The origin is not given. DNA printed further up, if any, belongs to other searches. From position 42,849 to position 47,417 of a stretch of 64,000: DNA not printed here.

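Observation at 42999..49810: Dedicated GT2 - LAB_N - GT-C glycosylation operon directly upstream of a giant LamG/Ig-domain surface protein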

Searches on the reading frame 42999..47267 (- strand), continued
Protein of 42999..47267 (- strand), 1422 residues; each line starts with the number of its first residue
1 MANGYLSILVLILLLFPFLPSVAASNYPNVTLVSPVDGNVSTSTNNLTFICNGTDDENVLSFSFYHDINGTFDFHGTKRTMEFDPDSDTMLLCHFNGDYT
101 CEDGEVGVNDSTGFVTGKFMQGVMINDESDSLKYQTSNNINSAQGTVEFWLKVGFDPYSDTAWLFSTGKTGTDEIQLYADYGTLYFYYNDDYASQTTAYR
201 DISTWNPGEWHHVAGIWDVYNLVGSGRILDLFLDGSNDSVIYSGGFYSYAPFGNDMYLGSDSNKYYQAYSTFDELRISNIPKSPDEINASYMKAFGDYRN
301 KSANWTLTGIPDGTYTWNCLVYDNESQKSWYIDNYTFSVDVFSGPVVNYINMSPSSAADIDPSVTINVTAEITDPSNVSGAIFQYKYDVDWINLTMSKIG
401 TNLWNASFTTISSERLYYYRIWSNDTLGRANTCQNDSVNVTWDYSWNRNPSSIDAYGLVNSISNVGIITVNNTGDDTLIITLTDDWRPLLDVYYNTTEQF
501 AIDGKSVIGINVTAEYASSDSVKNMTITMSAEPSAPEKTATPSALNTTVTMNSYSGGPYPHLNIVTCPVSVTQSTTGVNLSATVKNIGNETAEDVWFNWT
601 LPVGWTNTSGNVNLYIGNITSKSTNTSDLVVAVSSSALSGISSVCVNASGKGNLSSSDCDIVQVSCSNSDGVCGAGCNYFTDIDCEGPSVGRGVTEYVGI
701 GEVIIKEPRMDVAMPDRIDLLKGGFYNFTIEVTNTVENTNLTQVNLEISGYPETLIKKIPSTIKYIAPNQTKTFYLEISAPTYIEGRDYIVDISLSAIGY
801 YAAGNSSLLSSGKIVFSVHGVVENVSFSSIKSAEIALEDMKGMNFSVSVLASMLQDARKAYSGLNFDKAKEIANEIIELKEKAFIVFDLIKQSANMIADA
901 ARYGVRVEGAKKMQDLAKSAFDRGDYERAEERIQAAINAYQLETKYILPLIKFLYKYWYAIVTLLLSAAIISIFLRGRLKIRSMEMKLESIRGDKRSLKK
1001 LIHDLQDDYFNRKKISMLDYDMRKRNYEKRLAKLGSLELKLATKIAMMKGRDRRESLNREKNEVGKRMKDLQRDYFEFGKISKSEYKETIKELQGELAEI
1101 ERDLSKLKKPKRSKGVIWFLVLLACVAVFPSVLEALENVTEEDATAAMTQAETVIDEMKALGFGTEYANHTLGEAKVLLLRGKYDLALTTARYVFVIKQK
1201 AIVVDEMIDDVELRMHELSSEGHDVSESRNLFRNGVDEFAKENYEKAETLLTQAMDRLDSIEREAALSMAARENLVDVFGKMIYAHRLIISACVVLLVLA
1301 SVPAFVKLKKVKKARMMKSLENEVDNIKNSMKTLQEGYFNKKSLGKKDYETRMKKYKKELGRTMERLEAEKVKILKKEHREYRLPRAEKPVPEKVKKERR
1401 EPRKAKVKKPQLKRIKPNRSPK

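Call 64: search_protein_families(library=pfam, proteins=[L097:2204-3214:+, L100:4821-5831:+, L107:9162-9938:+, L108:4313-5104:+, L122:8968-9909:+, L101:1141-1947:+, L102:1510-2364:+, L098:5708-7159:-, L119:9389-9841:+, L111:8843-9943:-], max_evalue=0.001)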
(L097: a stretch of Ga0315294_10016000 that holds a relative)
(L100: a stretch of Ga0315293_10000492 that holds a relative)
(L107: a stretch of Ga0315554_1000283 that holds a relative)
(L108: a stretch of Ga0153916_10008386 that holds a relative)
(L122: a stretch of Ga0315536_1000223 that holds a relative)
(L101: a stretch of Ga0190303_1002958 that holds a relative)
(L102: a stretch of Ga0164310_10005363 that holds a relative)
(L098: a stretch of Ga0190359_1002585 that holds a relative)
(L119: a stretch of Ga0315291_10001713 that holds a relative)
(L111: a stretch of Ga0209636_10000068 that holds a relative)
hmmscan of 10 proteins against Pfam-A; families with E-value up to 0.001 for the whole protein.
L097:2204-3214:+ (336 aa): 4 families
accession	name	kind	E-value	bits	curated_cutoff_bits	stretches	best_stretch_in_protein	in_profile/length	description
PF00571.33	CBS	-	1.8e-30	105.4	24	2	10-63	1-55/57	CBS domain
PF06745.19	ATPase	-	3.9e-06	26.9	26.6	1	195-312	50-168/231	KaiC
PF24336.1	DUF7504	-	1.5e-05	26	27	1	229-328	70-178/179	Family of unknown function (DUF7504)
PF05763.18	DUF835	-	0.00019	21.6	33.1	1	235-291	48-104/136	Protein of unknown function (DUF835)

L100:4821-5831:+ (336 aa): 4 families
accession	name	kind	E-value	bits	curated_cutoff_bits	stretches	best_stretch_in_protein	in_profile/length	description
PF00571.33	CBS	-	6.7e-30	103.6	24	2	75-126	1-53/57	CBS domain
PF06745.19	ATPase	-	1.2e-05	25.3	26.6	1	195-312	50-168/231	KaiC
PF24336.1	DUF7504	-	1.7e-05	25.8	27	1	228-328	69-178/179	Family of unknown function (DUF7504)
PF05763.18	DUF835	-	0.00022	21.5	33.1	0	236-291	49-104/136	Protein of unknown function (DUF835)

L107:9162-9938:+ (258 aa): 5 families
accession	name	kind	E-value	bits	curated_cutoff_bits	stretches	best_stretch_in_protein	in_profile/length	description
PF06745.19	ATPase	-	1.5e-50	172.2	26.6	1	22-252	1-230/231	KaiC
PF03796.21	DnaB_C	-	2e-07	31.1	27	1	22-87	2-67/255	DnaB-like helicase C terminal domain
PF13481.12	AAA_25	-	4.2e-06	27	27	1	22-182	15-186/195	AAA domain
PF07088.17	GvpD_P-loop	-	2e-05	25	24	1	39-216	9-178/189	GvpD gas vesicle protein, P-loop domain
PF00154.27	RecA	-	6.3e-05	23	27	1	18-79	29-91/262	recA bacterial DNA recombination protein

L108:4313-5104:+ (263 aa): 9 families
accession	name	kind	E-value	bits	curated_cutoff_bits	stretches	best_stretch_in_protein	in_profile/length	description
PF06745.19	ATPase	-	1.5e-56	191.8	26.6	1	21-253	1-230/231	KaiC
PF13481.12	AAA_25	-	4.1e-07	30.3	27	1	30-101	24-103/195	AAA domain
PF03796.21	DnaB_C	-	3.7e-06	26.9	27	1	21-85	2-66/255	DnaB-like helicase C terminal domain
PF00154.27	RecA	-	5.1e-06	26.6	27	1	33-80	46-93/262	recA bacterial DNA recombination protein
PF20720.3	nSTAND3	-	5.7e-05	23.3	27.2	1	38-85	16-64/155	Novel STAND NTPase 3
PF25199.1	nSTAND_NTPase5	-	9.8e-05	22.7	34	1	38-79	40-81/145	Novel STAND NTPase 5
PF24883.2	NPHP3_N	-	0.00012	22.7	24.8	1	41-82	24-65/164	Nephrocystin 3, N-terminal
PF13173.12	AAA_14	-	0.00061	20.2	27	1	40-85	3-47/129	AAA domain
PF07088.17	GvpD_P-loop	-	0.00084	19.7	24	0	38-216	9-177/189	GvpD gas vesicle protein, P-loop domain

L122:8968-9909:+ (313 aa): 8 families
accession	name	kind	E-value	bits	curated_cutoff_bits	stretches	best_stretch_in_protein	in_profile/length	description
PF06745.19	ATPase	-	1.7e-48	165.5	26.6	1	68-301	1-230/231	KaiC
PF03796.21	DnaB_C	-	1.7e-08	34.6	27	1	68-179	2-110/255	DnaB-like helicase C terminal domain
PF00154.27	RecA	-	7.3e-08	32.6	27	1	55-128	18-94/262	recA bacterial DNA recombination protein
PF13481.12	AAA_25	-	9.5e-07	29.1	27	1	83-228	30-184/195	AAA domain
PF20720.3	nSTAND3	-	3.5e-05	24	27.2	1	88-127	19-59/155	Novel STAND NTPase 3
PF24883.2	NPHP3_N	-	0.0002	22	24.8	1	88-127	24-63/164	Nephrocystin 3, N-terminal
PF07088.17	GvpD_P-loop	-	0.00021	21.7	24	1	86-263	10-177/189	GvpD gas vesicle protein, P-loop domain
PF13173.12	AAA_14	-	0.00091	19.7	27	0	87-133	3-48/129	AAA domain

L101:1141-1947:+ (268 aa): 8 families
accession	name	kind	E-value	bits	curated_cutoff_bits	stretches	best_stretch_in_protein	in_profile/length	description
PF06745.19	ATPase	-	7.5e-54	183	26.6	1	24-256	1-230/231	KaiC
PF13481.12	AAA_25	-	6.1e-07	29.7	27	1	22-186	13-187/195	AAA domain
PF00154.27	RecA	-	1.2e-05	25.3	27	1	16-128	25-133/262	recA bacterial DNA recombination protein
PF01695.23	IstB_IS21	-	3.3e-05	23.9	24.1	1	38-87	88-137/238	IstB-like ATP binding protein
PF03796.21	DnaB_C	-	8.4e-05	22.5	27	1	24-86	2-64/255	DnaB-like helicase C terminal domain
PF20720.3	nSTAND3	-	0.00013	22.1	27.2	1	41-88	16-64/155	Novel STAND NTPase 3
PF25199.1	nSTAND_NTPase5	-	0.00014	22.1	34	1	41-86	40-86/145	Novel STAND NTPase 5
PF07088.17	GvpD_P-loop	-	0.00027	21.3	24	0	43-217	11-176/189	GvpD gas vesicle protein, P-loop domain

L102:1510-2364:+ (284 aa): 8 families
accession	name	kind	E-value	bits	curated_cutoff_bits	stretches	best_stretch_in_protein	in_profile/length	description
PF06745.19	ATPase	-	1.4e-56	191.9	26.6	1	41-274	2-230/231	KaiC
PF13481.12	AAA_25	-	4.7e-07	30.1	27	1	47-204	22-187/195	AAA domain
PF03796.21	DnaB_C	-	4.3e-06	26.7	27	1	41-105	3-67/255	DnaB-like helicase C terminal domain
PF25199.1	nSTAND_NTPase5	-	9.7e-05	22.7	34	1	57-96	40-80/145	Novel STAND NTPase 5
PF20720.3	nSTAND3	-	0.00011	22.4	27.2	1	59-102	18-61/155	Novel STAND NTPase 3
PF07088.17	GvpD_P-loop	-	0.00017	21.9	24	1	57-236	9-177/189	GvpD gas vesicle protein, P-loop domain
PF00154.27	RecA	-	0.00032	20.7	27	1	35-97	28-91/262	recA bacterial DNA recombination protein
PF13173.12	AAA_14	-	0.00067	20.1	27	0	60-117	4-56/129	AAA domain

L098:5708-7159:- (483 aa): 3 families
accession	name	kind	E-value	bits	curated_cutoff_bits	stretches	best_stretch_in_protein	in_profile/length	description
PF00884.28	Sulfatase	-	4.7e-43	148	25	1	41-342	2-301/301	Sulfatase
PF16347.10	SGSH_C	-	2.5e-12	47.7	29.3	1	293-407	4-129/154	N-sulphoglucosamine sulphohydrolase, C-terminal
PF01663.27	Phosphodiest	-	9e-11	42.4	23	1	42-274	1-220/342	Type I phosphodiesterase / nucleotide pyrophosphatase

L119:9389-9841:+ (150 aa): 1 family
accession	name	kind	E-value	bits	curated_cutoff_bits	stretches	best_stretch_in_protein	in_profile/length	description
PF13412.12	HTH_24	-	1.4e-05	25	21.9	1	99-133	11-45/48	Winged helix-turn-helix DNA-binding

L111:8843-9943:- (366 aa): 3 families
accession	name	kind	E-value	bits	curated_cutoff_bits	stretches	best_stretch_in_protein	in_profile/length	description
PF06745.19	ATPase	-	2.3e-54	184.6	26.6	1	125-359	1-230/231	KaiC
PF13481.12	AAA_25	-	4.5e-07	30.1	27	1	128-288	18-186/195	AAA domain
PF08903.17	DUF1846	-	0.00048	19.5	27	1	145-182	169-206/333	Domain of unknown function DUF1846, N-terminal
